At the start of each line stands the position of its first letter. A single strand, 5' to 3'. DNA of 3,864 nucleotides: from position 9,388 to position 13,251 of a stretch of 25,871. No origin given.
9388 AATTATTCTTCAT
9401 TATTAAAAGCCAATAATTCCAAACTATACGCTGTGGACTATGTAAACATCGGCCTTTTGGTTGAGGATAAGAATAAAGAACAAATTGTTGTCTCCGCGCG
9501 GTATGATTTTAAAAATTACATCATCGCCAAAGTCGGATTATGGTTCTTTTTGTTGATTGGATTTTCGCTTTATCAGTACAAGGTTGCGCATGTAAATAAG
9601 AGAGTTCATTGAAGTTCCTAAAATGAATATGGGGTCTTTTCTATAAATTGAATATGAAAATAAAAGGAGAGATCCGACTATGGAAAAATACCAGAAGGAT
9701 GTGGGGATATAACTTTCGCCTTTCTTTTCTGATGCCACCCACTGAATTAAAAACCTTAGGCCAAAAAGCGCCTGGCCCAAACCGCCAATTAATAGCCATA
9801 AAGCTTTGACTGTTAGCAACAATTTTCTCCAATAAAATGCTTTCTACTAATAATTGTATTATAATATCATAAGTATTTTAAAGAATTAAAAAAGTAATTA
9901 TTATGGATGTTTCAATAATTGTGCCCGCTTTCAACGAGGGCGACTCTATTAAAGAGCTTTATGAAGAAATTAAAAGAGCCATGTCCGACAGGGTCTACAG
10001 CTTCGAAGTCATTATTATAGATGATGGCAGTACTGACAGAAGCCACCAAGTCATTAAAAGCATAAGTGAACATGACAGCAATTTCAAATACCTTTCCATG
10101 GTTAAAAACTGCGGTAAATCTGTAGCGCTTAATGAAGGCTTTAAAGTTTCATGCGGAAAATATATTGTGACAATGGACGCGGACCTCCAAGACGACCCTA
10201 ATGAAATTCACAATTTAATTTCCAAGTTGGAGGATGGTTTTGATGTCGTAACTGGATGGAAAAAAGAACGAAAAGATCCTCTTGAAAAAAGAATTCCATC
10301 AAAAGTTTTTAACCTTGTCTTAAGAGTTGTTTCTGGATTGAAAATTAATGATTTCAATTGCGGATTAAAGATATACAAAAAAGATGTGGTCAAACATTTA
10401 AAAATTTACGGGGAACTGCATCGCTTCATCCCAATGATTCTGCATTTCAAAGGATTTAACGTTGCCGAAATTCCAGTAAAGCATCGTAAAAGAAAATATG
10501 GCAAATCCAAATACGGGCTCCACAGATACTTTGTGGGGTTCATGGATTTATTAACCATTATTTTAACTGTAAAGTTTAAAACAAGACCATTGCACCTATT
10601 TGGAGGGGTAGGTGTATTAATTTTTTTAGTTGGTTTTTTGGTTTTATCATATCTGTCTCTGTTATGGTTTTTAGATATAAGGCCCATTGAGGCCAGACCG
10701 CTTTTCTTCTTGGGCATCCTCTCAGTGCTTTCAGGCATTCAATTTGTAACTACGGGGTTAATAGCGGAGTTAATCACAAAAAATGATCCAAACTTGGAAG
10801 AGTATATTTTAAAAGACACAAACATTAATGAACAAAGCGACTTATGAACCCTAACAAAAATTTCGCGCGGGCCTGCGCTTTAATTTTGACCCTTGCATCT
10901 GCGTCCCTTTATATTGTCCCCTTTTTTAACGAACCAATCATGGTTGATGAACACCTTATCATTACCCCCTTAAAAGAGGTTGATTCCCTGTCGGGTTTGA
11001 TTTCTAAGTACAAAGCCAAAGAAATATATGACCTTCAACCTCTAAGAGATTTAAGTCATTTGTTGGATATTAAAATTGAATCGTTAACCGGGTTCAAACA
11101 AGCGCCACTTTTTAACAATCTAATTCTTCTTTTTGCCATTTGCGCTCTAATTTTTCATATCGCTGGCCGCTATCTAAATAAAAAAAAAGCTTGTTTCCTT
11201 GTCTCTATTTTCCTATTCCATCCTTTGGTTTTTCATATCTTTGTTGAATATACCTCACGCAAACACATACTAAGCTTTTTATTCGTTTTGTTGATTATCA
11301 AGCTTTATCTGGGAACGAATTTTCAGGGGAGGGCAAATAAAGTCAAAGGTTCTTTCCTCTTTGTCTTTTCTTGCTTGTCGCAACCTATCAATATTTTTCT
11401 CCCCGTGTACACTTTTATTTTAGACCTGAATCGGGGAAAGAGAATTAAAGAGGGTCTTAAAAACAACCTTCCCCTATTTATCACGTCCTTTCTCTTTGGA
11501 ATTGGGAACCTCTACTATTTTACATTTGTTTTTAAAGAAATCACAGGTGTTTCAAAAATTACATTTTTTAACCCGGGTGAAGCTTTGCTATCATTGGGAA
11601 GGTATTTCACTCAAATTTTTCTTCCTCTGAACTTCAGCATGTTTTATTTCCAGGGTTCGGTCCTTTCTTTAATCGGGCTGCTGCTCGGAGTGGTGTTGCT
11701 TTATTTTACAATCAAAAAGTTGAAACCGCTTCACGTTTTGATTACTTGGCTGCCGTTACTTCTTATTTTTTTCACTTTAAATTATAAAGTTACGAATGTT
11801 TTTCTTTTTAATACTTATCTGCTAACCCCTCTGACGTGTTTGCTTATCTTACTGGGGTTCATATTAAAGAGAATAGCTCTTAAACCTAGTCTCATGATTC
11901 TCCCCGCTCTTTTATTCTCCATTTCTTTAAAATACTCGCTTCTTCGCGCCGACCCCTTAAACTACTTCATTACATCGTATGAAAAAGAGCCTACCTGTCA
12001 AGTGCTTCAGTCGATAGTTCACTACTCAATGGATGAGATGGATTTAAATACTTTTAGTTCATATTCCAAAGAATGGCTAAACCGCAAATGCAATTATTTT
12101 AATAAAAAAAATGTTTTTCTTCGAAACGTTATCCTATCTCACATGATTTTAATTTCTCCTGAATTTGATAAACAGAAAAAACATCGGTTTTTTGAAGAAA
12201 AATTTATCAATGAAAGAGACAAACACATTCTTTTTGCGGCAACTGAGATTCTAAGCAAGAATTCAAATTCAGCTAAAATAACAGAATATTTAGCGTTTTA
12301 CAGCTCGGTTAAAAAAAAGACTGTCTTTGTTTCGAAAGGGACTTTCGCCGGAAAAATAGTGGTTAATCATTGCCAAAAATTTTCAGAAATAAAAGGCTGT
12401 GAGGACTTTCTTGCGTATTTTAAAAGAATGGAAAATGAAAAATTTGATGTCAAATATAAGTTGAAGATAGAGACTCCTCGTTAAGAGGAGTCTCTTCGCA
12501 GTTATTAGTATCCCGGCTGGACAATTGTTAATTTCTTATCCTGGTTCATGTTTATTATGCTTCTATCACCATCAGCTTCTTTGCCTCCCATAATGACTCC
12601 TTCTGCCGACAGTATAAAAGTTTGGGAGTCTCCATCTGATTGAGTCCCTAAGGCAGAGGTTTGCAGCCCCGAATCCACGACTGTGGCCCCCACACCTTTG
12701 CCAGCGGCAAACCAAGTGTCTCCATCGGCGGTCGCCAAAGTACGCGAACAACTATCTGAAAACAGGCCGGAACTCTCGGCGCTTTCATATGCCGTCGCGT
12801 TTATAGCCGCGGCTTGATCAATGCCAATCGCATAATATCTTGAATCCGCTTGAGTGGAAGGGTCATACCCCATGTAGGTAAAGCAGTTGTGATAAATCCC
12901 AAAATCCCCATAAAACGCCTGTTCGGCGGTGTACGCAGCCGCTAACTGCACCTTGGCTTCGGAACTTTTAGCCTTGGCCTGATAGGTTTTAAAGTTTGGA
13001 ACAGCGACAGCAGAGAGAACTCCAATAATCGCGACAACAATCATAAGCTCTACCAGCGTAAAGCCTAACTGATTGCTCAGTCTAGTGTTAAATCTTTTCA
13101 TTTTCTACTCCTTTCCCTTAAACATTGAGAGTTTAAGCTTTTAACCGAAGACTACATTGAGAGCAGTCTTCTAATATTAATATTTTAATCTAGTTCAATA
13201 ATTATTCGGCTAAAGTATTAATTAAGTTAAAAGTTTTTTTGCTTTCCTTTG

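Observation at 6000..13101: Candidate lipid-linked pilin-glycosylation cassette embedded in the T4aP locus of a probable predatory bacterium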

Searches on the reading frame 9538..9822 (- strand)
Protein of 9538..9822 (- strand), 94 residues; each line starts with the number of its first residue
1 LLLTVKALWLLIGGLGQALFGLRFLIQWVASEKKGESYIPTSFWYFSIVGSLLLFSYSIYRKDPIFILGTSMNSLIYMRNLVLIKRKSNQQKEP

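Call 7: search_protein_families(library=pfam, proteins=[window:9538-9822:-], max_evalue=10)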
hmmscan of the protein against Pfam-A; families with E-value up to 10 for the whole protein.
window:9538-9822:- (94 aa): 1 family
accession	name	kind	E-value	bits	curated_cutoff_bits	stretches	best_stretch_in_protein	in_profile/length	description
PF07578.16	LAB_N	-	6.8e-30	103.4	26.7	1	12-82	1-71/71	Lipid A Biosynthesis N-terminal domain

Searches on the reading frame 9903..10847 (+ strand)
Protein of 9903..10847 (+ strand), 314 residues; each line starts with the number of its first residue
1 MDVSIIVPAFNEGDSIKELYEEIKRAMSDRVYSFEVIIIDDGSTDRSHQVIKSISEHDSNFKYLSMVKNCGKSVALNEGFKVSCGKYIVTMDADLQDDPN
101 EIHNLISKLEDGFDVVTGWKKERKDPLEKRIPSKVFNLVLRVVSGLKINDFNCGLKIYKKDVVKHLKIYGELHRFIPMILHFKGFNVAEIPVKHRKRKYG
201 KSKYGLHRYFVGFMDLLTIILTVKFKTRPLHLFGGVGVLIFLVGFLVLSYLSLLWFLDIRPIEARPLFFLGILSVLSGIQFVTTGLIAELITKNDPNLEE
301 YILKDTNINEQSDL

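Call 3: search_protein_families(library=pfam, proteins=[window:9903-10847:+], max_evalue=0.01)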
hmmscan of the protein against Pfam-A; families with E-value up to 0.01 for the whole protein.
window:9903-10847:+ (314 aa): 3 families
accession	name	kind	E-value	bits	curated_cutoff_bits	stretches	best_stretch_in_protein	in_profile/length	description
PF00535.33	Glycos_transf_2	-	1.1e-32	113.8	23.3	1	4-165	1-166/168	Glycosyl transferase family 2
PF10111.15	Glyco_tranf_2_2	-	4.3e-07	30.1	27.3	1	27-96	20-93/276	Glycosyltransferase like family 2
PF13641.12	Glyco_tranf_2_3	-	0.0016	18.9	27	1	3-118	3-121/230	Glycosyltransferase like family 2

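Call 5: search_protein_families(library=ncbifam, proteins=[window:9903-10847:+], max_evalue=0.01)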
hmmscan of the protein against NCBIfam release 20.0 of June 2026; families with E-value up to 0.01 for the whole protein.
window:9903-10847:+ (314 aa): 25 families
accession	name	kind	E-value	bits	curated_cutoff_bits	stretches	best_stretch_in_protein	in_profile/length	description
NF007986.1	PRK10714.1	equivalog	6.4e-50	169.9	529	1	2-293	7-295/316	undecaprenyl-phosphate 4-deoxy-4-formamido-L-arabinose transferase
NF047588.1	GlcsyltransPgfSStrep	equivalog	3.7e-42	144.6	500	1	1-308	1-307/308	glycosyltransferase PgfS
TIGR04182.1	glyco_TIGR04182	equivalog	8.5e-25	87.7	325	1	2-295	1-286/293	S-layer glycoprotein N-glycosyltransferase AglJ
TIGR03937.1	PgaC_IcaA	equivalog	3.1e-20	72.5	422.3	1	3-117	47-160/407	poly-beta-1,6-N-acetyl-D-glucosamine synthase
NF007482.0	PRK10073.1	equivalog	2.7e-19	69.3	423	1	3-137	8-142/334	glycosyltransferase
TIGR03111.1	glyc2_xrt_Gpos1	hypoth_equivalog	3.4e-15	55.8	363.95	1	2-128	50-177/439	TIGR03111 family XrtG-associated glycosyltransferase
NF058614.1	PPMAGASynPpgS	equivalog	4.4e-15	55.7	370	1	2-203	1-205/226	polyprenyl-phospho-N-acetylgalactosaminyl synthase PpgS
NF047683.1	TeichurnBiosyTuaG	equivalog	5.2e-13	49.2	400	1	3-104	8-106/252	teichuronic acid biosynthesis protein TuaG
NF041391.1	DPhHxTase_Halo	equivalog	8.1e-13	47.8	375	1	9-203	3-191/213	dolichyl-phosphate hexose transferase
NF041875.1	EPS_EpsD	equivalog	5.2e-12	45.8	370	1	3-110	1-105/325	exopolysaccharide biosynthesis glycosyltransferase EpsD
TIGR04283.1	glyco_like_mftF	equivalog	1.4e-10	41.1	182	1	3-100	1-88/221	TIGR04283 family arsenosugar biosynthesis glycosyltransferase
TIGR04242.1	nodulat_NodC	equivalog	2e-10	40.2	550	1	2-111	49-158/395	chitooligosaccharide synthase NodC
NF045692.1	OglycostaseCruG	equivalog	2.7e-10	39.7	600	1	2-116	42-160/386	2'-O-glycosyltransferase CruG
NF010496.0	PRK13915.1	equivalog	8.1e-10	38.3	262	1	2-107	32-140/307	glucosyl-3-phosphoglycerate synthase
NF050050.1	ProtGlycPglI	equivalog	9.9e-10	38.3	500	1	3-118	4-117/306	GalNAc(5)-diNAcBac-PP-undecaprenol beta-1,3-glucosyltransferase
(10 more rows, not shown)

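Call 77: search_solved_structures(query=window:9903-10847:+, max_evalue=0.00001)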
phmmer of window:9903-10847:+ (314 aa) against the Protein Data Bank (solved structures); distinct sequences matched with E-value up to 0.00001: 15.
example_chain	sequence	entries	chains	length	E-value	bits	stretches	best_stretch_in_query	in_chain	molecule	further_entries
9bhc_C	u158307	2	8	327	3.6e-46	160.9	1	3-293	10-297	Undecaprenyl-phosphate 4-deoxy-4-formamido-L-arabinose transferase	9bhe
8vxh_A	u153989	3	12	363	5.2e-46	160.4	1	3-293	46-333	Undecaprenyl-phosphate 4-deoxy-4-formamido-L-arabinose transferase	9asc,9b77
9hwj_A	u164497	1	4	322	5.2e-43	150.5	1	3-292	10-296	Undecaprenyl-phosphate 4-deoxy-4-formamido-L-arabinose transferase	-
5eke_A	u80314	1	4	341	2.7e-28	102.2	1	2-292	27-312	Uncharacterized glycosyltransferase sll0501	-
5ekp_C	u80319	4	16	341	4.6e-28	101.5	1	2-292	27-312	Uncharacterized glycosyltransferase sll0501 | Glycosyltransferase sll0501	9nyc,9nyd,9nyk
9nye_A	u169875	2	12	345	4.8e-28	101.4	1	2-292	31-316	Glycosyltransferase sll0501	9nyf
5mlz_A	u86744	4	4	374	6.9e-18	68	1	1-205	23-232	Dolichol monophosphate mannose synthase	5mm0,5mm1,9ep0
2z87_A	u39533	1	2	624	4.9e-11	45.5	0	3-108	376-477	Chondroitin synthase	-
2z86_A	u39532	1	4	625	5e-11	45.5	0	3-108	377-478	Chondroitin synthase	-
5hea_A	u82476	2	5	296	5.9e-09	38.7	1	3-109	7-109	Putative glycosyltransferase (GalT1)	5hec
6p61_A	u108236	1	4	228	7.1e-07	31.9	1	3-99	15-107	Glycosyltransferase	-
3bcv_A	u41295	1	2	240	3.7e-06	29.5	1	3-99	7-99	Putative glycosyltransferase protein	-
3l7j_A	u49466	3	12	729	6e-06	28.8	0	3-95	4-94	Teichoic acid biosynthesis protein F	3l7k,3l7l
3l7i_A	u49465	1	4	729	6e-06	28.8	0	3-95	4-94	Teichoic acid biosynthesis protein F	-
3l7m_A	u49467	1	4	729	6e-06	28.8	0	3-95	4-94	Teichoic acid biosynthesis protein F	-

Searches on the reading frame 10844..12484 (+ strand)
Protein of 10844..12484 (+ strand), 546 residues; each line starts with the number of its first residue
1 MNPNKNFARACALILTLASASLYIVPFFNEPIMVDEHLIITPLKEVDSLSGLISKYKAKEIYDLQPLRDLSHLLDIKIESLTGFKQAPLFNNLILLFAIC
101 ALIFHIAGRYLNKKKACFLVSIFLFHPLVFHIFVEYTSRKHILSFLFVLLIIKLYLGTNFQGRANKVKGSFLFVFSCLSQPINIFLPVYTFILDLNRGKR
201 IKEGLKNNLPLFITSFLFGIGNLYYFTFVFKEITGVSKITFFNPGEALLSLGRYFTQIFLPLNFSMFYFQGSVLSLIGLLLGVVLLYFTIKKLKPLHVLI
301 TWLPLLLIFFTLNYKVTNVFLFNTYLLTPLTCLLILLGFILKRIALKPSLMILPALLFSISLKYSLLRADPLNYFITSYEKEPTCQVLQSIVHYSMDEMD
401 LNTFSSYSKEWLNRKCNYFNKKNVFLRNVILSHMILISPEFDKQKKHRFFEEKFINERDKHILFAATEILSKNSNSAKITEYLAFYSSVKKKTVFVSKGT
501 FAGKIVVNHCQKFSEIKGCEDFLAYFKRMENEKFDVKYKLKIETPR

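Call 3: search_protein_families(library=pfam, proteins=[window:10844-12484:+], max_evalue=0.01)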
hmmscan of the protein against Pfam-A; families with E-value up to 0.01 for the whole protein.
window:10844-12484:+ (546 aa): 0 families

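Call 5: search_protein_families(library=ncbifam, proteins=[window:10844-12484:+], max_evalue=0.01)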
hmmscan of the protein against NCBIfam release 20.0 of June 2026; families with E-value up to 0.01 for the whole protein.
window:10844-12484:+ (546 aa): 0 families

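Call 7: search_protein_families(library=pfam, proteins=[window:10844-12484:+], max_evalue=10)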
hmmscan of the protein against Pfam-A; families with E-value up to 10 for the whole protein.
window:10844-12484:+ (546 aa): 0 families

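Call 10: find_homologous_proteins(query=window:10844-12484:+)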
Query window:10844-12484:+ (546 aa): 9 proteins with E <= 0.001 among 8000 candidates.
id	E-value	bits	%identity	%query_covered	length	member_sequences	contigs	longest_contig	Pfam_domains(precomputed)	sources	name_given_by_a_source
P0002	2.2e-38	151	30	86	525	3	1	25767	-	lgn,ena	-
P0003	4.2e-30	123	31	82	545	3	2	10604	-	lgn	-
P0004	5.7e-24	103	30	60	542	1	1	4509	-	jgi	jgi:hypothetical protein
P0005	8.9e-24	102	25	94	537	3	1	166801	-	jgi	jgi:hypothetical protein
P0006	4.8e-22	97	27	64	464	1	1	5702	-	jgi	jgi:hypothetical protein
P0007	2.5e-21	94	30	60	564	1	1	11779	-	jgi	jgi:uncharacterized protein Veg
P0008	1.9e-19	88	31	64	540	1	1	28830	-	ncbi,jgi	jgi:hypothetical protein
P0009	2.2e-18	85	29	64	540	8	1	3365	-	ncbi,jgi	jgi:hypothetical protein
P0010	6.4e-5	40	27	44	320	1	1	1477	-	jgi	jgi:protein O-mannosyl-transferase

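Call 14: find_encoding_contigs(protein=P0002, flank=10000, max_places=3)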
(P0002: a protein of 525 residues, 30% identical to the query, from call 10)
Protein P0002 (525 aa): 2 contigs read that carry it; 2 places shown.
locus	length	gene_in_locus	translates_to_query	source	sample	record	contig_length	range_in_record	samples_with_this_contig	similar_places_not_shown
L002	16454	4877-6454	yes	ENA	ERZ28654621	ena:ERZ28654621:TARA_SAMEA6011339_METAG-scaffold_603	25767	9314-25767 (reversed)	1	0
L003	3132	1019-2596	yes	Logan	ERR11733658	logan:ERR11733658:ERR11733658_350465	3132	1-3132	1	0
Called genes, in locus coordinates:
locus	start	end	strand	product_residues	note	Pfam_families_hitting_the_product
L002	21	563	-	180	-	PF04350:PilO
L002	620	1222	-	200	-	PF05137:PilN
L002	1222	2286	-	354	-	PF11104:PilM_2, PF06723:MreB_Mbl (faint), PF14450:FtsA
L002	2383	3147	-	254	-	PF06750:A24_N_bact, PF01478:Peptidase_A24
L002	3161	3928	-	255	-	PF12679:ABC2_membrane_2 (weak)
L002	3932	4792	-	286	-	PF00005:ABC_tran, PF13304:AAA_21 (weak)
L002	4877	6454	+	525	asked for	-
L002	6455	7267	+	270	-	-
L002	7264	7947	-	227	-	PF07963:N_methyl (weak)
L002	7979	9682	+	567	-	-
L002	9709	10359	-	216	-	PF07963:N_methyl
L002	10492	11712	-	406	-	PF28597:T2SSF_N, PF00482:T2SSF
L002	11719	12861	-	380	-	PF00437:T2SSE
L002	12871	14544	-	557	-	PF05157:MshEN (weak), PF00437:T2SSE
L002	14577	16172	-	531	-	PF06574:FAD_syn, PF01687:Flavokinase, PF08501:Shikimate_dh_N (weak)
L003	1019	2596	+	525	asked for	-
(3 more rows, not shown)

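Call 15: find_encoding_contigs(protein=P0005, flank=10000, max_places=3)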
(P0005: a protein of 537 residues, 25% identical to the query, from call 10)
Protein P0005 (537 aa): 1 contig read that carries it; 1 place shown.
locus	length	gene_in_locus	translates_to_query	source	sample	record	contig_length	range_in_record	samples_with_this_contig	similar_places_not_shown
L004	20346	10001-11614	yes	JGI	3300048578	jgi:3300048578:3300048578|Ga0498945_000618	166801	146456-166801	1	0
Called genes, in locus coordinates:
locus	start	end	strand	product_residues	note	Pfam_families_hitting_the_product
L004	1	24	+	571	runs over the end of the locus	PF07610:DUF1573 (faint), PF14874:PapD-like (faint), PF15780:ASH (faint), PF22073:Cep192_D4 (faint), PF22544:HYDIN_VesB_CFA65-like_Ig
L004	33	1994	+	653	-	PF22073:Cep192_D4 (faint), PF15780:ASH (faint), PF07610:DUF1573 (faint), PF22544:HYDIN_VesB_CFA65-like_Ig (weak)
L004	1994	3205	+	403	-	PF11617:Cu-binding_MopE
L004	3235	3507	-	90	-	-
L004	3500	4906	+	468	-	-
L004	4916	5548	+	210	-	-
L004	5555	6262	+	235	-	-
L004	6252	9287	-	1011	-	PF00176:SNF2-rel_dom, PF04851:ResIII, PF00270:DEAD (weak), PF00271:Helicase_C, PF12137:RapA_C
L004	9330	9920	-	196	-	-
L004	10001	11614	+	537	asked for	-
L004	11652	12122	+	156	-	PF04463:2-thiour_desulf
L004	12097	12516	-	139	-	-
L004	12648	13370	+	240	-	PF04002:RadC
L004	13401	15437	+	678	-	PF00270:DEAD, PF04851:ResIII (weak), PF00271:Helicase_C, PF16124:RecQ_Zn_bind, PF00570:HRDC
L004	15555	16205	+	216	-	PF07099:DUF1361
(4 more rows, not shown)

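Call 16: find_encoding_contigs(protein=P0008, flank=10000, max_places=3)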
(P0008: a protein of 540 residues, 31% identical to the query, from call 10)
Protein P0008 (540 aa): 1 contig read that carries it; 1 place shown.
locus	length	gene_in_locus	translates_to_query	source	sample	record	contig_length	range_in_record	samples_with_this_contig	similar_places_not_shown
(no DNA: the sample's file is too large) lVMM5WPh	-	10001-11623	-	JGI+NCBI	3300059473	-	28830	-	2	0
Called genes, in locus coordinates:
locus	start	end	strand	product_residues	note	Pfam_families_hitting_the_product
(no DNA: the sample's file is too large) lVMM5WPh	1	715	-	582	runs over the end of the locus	PF13519:VWA_2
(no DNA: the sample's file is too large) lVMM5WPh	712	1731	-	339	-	PF00092:VWA, PF13519:VWA_2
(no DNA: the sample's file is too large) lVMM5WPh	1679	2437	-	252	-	-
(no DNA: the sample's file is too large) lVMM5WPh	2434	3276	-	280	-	PF01882:DUF58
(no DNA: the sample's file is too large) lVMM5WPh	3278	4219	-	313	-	PF20030:bpMoxR, PF07726:AAA_3, PF07728:AAA_5, PF17863:AAA_lid_2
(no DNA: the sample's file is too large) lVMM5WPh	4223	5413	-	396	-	PF10672:Methyltrans_SAM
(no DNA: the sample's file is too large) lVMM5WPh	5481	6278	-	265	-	-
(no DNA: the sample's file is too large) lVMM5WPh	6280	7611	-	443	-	PF05833:NFACT_N (faint), PF05670:NFACT-R_1 (weak)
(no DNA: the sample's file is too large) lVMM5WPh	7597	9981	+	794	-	PF00488:MutS_V, PF01713:Smr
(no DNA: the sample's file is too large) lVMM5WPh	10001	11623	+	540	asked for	-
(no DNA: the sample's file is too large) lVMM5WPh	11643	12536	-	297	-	PF10502:Peptidase_S26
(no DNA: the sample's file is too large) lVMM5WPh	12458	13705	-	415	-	PF00905:Transpeptidase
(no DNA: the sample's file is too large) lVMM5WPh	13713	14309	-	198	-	PF01728:FtsJ, PF13489:Methyltransf_23 (weak), PF13847:Methyltransf_31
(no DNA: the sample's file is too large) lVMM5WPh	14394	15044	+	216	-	PF00730:HhH-GPD, PF00633:HHH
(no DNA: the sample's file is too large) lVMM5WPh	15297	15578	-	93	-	-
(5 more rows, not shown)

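Call 17: find_encoding_contigs(protein=P0003, flank=10000, max_places=3)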
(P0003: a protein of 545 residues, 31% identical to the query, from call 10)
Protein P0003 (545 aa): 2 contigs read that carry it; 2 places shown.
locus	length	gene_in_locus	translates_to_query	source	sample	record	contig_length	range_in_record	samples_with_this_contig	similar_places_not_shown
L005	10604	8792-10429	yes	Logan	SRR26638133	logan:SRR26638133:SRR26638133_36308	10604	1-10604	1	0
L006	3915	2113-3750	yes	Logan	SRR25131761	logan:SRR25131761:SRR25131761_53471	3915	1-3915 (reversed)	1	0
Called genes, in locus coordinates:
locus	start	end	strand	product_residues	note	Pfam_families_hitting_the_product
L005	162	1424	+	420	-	-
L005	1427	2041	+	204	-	-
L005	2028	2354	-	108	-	-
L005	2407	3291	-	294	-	PF13690:CheX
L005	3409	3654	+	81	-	PF07866:DUF1653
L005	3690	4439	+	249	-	PF00497:SBP_bac_3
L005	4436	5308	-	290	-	PF01297:ZnuA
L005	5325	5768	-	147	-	-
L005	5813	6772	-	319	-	PF13487:HD_5 (weak)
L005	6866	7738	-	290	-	PF00126:HTH_1, PF03466:LysR_substrate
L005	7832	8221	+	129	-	-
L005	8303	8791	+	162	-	-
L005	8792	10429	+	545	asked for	-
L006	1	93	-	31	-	?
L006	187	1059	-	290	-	PF00126:HTH_1, PF03466:LysR_substrate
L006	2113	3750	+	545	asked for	-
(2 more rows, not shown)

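Call 18: find_encoding_contigs(protein=P0007, flank=10000, max_places=3)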
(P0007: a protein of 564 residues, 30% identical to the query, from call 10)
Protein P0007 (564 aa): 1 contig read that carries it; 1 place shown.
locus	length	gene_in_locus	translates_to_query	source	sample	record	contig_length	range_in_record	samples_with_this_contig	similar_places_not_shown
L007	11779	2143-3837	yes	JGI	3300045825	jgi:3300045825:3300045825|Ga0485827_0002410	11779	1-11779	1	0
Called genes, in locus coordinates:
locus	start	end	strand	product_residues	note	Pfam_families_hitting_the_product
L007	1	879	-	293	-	?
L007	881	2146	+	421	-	PF05670:NFACT-R_1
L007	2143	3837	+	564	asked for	-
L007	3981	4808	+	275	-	-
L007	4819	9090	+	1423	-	-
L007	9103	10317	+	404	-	PF03602:Cons_hypoth95 (weak)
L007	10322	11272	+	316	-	PF00004:AAA (faint), PF20030:bpMoxR, PF00158:Sigma54_activat (faint), PF07726:AAA_3, PF07728:AAA_5, PF17863:AAA_lid_2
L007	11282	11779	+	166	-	?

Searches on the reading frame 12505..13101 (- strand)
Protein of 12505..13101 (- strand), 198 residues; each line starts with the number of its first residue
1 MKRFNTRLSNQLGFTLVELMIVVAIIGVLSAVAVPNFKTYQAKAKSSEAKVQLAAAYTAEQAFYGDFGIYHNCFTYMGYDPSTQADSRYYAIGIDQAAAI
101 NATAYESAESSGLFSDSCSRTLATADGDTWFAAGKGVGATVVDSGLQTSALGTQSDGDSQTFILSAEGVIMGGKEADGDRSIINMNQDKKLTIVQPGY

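Call 3: search_protein_families(library=pfam, proteins=[window:12505-13101:-], max_evalue=0.01)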
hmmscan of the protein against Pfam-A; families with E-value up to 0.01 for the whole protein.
window:12505-13101:- (198 aa): 1 family
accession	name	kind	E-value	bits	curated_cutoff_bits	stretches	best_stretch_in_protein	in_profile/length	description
PF07963.17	N_methyl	-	3.4e-08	33.2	21.2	1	9-33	2-26/27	Prokaryotic N-terminal methylation motif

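Call 5: search_protein_families(library=ncbifam, proteins=[window:12505-13101:-], max_evalue=0.01)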
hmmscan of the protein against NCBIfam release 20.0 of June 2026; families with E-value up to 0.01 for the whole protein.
window:12505-13101:- (198 aa): 9 families
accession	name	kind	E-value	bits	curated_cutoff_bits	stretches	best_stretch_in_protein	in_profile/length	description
NF041775.1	typeIV_PilA_Myxo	equivalog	3.4e-23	82.7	400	1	2-104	4-103/214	type IV pilin protein PilA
NF007862.0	PRK10574.1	equivalog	1.4e-10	41.5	138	1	9-48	2-41/145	prepilin peptidase-dependent pilin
TIGR01710.1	typeII_sec_gspG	equivalog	3.5e-09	36.8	88.85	1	13-70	2-59/134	type II secretion system major pseudopilin GspG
TIGR01708.2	typeII_sec_gspH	equivalog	6.7e-08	32.7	80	1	11-56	1-46/169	type II secretion system minor pseudopilin GspH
TIGR02532.1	IV_pilin_GFxxxE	domain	2e-07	30.6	16.3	1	11-34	1-24/24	prepilin-type N-terminal cleavage/methylation domain-containing protein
NF040999.1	pilin_ComGC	equivalog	5.6e-07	29.7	75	1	13-50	3-42/84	competence type IV pilus major pilin ComGC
NF007800.0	PRK10506.1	equivalog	5e-06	26.4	158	1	7-54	4-51/163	prepilin peptidase-dependent protein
TIGR02596.1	TIGR02596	subfamily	1e-05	25.7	70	1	14-101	1-89/196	Verru_Chthon cassette protein D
NF041013.1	T4P_ComGE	equivalog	2.1e-05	24.5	49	1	11-53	3-45/83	competence type IV pilus minor pilin ComGE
